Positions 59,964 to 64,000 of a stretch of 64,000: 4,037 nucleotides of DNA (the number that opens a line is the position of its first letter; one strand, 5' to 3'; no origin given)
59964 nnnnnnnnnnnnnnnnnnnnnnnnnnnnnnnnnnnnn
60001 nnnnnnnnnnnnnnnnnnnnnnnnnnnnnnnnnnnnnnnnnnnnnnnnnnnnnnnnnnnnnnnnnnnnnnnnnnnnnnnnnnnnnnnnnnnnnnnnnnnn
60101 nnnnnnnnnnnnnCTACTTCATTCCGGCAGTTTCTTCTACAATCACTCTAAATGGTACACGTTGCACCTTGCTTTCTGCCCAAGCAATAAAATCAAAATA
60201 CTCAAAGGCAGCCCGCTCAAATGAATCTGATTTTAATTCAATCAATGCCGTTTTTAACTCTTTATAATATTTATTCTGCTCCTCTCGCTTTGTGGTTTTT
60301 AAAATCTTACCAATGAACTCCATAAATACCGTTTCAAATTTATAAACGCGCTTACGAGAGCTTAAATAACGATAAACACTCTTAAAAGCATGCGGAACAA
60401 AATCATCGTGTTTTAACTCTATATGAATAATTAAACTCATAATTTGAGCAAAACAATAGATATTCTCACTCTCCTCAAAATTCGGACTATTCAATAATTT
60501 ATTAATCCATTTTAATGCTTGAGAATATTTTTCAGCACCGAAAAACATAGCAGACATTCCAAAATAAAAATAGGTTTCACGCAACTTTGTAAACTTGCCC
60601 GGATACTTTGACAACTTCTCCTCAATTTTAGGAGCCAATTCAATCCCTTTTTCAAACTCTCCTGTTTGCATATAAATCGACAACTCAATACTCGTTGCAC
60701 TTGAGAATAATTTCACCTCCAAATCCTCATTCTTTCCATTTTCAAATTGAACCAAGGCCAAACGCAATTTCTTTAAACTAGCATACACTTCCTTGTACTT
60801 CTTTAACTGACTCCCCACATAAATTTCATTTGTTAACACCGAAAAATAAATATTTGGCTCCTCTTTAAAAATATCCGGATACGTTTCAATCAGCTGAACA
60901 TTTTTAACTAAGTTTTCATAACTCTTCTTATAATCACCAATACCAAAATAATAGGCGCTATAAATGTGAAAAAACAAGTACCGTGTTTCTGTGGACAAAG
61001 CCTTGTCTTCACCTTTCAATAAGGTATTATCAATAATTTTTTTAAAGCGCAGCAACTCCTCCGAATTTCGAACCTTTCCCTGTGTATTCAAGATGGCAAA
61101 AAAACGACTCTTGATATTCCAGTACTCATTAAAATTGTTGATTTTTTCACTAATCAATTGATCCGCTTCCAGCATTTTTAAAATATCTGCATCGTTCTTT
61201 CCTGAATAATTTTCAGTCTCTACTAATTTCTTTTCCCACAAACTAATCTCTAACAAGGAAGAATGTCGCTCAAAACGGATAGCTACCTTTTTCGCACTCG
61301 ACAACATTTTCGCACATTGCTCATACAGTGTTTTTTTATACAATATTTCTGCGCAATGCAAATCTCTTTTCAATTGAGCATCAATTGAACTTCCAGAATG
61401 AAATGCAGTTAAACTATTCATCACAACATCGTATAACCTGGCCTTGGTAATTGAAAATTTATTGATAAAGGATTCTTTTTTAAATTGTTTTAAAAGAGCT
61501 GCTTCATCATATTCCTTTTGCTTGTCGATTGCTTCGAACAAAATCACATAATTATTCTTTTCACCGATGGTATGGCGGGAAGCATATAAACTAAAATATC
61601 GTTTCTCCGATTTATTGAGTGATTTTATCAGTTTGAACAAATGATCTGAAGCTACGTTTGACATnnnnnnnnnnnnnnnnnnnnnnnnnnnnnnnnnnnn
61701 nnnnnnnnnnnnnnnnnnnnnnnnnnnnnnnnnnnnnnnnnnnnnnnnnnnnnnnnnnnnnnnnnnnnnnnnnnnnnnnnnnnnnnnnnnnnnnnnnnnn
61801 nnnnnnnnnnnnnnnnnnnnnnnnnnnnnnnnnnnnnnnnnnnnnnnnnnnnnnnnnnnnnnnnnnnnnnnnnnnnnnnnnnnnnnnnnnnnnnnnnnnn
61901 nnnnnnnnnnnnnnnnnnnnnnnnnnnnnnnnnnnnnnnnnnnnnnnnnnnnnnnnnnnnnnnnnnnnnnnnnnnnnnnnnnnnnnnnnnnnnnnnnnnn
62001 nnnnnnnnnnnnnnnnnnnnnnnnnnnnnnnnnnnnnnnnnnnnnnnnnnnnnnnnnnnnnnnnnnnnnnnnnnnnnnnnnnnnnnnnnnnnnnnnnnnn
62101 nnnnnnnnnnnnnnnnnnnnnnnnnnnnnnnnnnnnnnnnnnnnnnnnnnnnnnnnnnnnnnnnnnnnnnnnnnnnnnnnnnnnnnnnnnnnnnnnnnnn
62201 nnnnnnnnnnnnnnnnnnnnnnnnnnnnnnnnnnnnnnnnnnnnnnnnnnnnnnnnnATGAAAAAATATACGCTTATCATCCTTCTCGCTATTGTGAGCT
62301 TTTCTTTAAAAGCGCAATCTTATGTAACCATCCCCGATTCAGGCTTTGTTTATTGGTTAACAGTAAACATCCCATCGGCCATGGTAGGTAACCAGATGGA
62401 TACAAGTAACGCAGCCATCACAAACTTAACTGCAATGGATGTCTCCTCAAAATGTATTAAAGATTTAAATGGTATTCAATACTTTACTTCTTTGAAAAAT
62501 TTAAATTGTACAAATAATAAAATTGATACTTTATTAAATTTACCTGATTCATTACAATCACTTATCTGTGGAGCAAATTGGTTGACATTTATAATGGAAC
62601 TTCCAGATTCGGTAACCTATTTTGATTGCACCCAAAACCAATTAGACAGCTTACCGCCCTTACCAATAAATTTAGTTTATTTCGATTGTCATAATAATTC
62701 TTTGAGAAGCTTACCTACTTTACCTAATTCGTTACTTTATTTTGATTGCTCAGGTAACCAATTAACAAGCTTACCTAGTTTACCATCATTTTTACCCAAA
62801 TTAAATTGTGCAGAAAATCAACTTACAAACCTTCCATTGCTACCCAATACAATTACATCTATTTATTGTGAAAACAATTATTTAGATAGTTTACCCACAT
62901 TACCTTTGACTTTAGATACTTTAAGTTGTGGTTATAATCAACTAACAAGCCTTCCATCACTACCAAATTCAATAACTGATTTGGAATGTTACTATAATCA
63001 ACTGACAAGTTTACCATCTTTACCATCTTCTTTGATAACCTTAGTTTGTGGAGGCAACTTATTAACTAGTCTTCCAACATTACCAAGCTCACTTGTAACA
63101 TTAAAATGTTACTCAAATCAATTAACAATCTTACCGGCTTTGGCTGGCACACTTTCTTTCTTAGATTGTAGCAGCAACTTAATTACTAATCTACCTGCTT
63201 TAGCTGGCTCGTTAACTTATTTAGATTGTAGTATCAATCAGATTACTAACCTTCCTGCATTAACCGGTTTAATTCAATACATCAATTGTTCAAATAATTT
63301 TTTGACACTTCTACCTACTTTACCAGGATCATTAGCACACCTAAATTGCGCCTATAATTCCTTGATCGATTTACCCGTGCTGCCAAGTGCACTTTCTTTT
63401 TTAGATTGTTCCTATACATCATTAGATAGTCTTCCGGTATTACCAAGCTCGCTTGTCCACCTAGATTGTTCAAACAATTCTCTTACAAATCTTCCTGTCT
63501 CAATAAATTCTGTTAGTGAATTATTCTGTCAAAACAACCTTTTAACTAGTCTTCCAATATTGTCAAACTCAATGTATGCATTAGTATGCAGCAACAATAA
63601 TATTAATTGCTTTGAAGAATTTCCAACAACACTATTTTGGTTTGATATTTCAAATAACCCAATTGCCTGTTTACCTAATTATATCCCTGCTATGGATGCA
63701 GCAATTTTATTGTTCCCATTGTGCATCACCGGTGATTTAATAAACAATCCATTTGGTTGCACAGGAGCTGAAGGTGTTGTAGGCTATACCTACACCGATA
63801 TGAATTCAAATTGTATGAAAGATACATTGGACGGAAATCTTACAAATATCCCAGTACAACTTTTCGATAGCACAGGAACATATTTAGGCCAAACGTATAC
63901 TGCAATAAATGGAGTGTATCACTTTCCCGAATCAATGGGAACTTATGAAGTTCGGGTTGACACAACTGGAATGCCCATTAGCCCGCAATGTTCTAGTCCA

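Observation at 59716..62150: The same element about 178 nt upstream of two different genes (a small membrane peptide and an LRR protein)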

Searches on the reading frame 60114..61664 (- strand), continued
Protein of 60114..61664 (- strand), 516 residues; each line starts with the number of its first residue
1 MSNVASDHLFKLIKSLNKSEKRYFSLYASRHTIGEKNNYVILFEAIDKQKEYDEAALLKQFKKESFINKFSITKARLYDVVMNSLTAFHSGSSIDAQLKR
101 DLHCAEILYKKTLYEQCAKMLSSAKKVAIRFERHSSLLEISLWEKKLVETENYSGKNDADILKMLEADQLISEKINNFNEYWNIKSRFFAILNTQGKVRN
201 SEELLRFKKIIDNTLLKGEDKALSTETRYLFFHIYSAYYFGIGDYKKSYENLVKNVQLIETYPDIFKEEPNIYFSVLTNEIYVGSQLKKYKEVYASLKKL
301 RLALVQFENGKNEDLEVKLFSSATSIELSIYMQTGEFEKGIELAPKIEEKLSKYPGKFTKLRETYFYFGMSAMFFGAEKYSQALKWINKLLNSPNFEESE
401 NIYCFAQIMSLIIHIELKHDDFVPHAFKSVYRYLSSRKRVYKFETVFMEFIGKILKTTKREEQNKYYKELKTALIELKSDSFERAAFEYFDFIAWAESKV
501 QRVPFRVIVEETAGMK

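Call 73: find_encoding_contigs(protein=P0042, flank=10000, max_places=1)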
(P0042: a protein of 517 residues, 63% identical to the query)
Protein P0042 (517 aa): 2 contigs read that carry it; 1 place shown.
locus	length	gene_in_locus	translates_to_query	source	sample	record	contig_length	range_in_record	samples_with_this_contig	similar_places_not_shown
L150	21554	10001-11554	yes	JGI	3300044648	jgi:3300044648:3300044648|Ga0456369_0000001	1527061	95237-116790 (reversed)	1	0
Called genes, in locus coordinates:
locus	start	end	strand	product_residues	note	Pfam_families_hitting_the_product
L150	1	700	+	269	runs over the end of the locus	PF10108:DNA_pol_B_exo2, PF13482:RNase_H_2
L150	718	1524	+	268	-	PF00756:Esterase (faint), PF00561:Abhydrolase_1, PF00975:Thioesterase, PF12146:Hydrolase_4, PF12697:Abhydrolase_6, PF03096:Ndr, PF12695:Abhydrolase_5 (faint)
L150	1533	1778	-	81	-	-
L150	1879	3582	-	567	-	PF18962:Por_Secre_tail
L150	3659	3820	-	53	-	-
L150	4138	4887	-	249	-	PF00072:Response_reg, PF04397:LytTR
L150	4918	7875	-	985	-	PF07494:Reg_prop (faint), PF23748:Beta-prop_LRRK2 (faint), PF07495:Y_Y_Y, PF06580:His_kinase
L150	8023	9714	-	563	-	PF18962:Por_Secre_tail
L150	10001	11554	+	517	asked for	-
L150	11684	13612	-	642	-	PF13292:DXP_synthase_N, PF00456:Transketolase_N (faint), PF02779:Transket_pyr, PF02780:Transketolase_C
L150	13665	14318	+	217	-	PF06052:3-HAO, PF07883:Cupin_2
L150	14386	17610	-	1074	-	PF14870:PSII_BNR (faint), PF15902:Sortilin-Vps10 (weak), PF00801:PKD (faint), PF18911:PKD_4, PF18962:Por_Secre_tail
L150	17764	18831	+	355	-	PF04909:Amidohydro_2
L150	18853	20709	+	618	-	PF18911:PKD_4 (weak), PF00801:PKD (weak), PF13585:CHU_C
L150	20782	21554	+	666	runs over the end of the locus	PF13537:GATase_7 (faint), PF13522:GATase_6 (faint)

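Call 74: find_encoding_contigs(protein=P0048, flank=10000, max_places=1)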
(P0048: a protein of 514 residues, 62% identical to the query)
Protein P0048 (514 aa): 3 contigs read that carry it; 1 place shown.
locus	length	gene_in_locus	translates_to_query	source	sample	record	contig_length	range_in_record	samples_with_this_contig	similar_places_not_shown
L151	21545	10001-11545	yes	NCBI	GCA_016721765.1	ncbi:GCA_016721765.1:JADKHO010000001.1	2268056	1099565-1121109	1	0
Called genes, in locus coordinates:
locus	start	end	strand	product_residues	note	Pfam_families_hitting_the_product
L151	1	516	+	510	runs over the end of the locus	PF00989:PAS, PF08448:PAS_4 (weak), PF13426:PAS_9, PF01590:GAF, PF07536:HWE_HK (faint), PF07568:HisKA_2, PF13581:HATPase_c_2, PF02518:HATPase_c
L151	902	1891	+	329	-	PF01380:SIS (weak), PF10432:bact-PGI_C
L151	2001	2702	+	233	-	PF21948:LplA-B_cat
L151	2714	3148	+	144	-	PF00903:Glyoxalase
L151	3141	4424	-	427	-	PF00579:tRNA-synt_1b, PF22421:SYY_C-terminal, PF01479:S4 (weak)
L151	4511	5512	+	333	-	PF01073:3Beta_HSD, PF01370:Epimerase, PF02719:Polysacc_synt_2, PF04321:RmlD_sub_bind, PF05368:NmrA (weak), PF07993:NAD_binding_4, PF08659:KR (weak), PF16363:GDP_Man_Dehyd, +1 more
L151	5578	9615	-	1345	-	-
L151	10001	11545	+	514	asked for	PF13424:TPR_12 (faint)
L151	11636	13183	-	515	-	PF28494:GlyRS_ins_1, PF00587:tRNA-synt_2b, PF03129:HGTP_anticodon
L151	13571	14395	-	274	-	PF18962:Por_Secre_tail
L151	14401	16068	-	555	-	PF18962:Por_Secre_tail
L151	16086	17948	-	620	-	PF19081:Ig_7 (faint), PF00041:fn3, PF18962:Por_Secre_tail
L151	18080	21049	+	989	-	PF07494:Reg_prop (faint), PF07495:Y_Y_Y (weak), PF06580:His_kinase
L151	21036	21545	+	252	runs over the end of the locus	PF00072:Response_reg, PF04397:LytTR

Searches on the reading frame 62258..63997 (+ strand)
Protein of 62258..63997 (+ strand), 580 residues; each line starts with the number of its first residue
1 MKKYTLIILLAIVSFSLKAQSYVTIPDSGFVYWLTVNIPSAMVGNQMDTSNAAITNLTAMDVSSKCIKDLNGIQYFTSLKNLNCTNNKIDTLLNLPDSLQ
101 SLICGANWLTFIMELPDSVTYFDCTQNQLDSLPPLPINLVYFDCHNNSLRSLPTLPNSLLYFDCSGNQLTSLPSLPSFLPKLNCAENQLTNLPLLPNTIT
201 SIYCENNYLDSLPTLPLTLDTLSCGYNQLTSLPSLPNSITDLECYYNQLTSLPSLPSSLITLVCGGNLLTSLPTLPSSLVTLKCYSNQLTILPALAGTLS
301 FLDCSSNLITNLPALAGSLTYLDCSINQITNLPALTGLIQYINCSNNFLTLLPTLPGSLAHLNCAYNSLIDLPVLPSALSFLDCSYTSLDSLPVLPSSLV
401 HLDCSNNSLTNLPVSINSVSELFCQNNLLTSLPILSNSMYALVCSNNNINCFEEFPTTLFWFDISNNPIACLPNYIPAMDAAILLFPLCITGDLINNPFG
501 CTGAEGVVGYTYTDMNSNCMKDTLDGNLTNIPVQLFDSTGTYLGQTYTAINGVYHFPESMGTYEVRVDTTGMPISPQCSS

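Call 10: search_protein_families(library=pfam, proteins=[window:62258-63997:+], max_evalue=0.01)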
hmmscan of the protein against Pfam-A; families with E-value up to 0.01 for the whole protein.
window:62258-63997:+ (580 aa): 2 families
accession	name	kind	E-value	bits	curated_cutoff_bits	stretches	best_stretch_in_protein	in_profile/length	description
PF12799.13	LRR_4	-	3.6e-28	97.4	27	5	299-336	3-43/44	Leucine Rich repeats (2 copies)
PF17210.9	SdrD_B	-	2.6e-06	28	29.7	1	510-570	6-68/112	SdrD B-like domain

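Call 11: search_protein_families(library=ncbifam, proteins=[window:62258-63997:+], max_evalue=0.01)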
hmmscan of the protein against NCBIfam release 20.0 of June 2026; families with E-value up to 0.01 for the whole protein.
window:62258-63997:+ (580 aa): 6 families
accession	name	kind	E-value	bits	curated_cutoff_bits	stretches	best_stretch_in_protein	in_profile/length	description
NF011917.0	PRK15387.1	equivalog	2.7e-69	234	1243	2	83-299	207-424/788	type III secretion system effector E3 ubiquitin transferase SspH2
NF011897.0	PRK15370.1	equivalog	8.9e-43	146.1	1113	3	79-234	243-405/755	SPI-1 type III secretion system effector E3 ubiquitin transferase SlrP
NF033187.0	internalin_J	exception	2.6e-25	88.9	1700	3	301-472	119-299/846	class 1 internalin InlJ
NF047464.1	FibnectbindLIC11051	equivalog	2.2e-05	23.2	1000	0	13-240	400-650/685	LIC_11051 family fibronectin-binding protein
NF011916.0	PRK15386.1-5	equivalog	0.0011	17.8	977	0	146-262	46-160/454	EspK/GogB family type III secretion system effector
NF011914.0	PRK15386.1-3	exception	0.0013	17.3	1049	1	222-363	65-209/496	type III secretion effector GogB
